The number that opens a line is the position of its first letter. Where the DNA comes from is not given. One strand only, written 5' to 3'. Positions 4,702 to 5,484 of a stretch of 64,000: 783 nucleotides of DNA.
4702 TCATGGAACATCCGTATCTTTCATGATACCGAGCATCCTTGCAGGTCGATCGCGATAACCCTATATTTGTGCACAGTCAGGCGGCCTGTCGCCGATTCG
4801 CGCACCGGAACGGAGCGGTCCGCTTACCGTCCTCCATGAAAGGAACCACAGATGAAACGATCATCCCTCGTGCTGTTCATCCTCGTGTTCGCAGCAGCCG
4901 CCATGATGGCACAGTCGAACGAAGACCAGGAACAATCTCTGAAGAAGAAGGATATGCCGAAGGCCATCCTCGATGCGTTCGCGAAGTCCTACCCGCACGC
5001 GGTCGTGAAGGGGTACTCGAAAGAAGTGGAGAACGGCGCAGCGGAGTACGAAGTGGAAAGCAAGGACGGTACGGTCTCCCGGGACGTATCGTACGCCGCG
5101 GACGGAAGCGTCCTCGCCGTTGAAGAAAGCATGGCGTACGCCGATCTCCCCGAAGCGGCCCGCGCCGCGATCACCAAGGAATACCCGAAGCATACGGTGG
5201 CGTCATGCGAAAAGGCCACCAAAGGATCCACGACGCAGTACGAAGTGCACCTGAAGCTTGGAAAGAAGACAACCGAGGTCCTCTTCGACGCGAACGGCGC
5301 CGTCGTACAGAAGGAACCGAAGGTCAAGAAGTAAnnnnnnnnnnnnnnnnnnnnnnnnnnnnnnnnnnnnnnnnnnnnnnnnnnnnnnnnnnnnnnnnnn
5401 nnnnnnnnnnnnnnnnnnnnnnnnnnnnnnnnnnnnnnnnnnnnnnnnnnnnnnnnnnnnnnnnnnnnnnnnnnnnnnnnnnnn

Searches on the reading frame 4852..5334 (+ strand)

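Call 62: search_protein_families(library=pfam, proteins=[window:4852-5334:+], max_evalue=0.0001)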
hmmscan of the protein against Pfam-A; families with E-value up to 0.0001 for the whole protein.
window:4852-5334:+ (160 aa): 1 family
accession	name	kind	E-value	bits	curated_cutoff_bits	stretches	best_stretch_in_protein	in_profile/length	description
PF11396.14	PepSY_like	-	1.2e-09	38.8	28.3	1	65-151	2-81/83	Putative beta-lactamase-inhibitor-like, PepSY-like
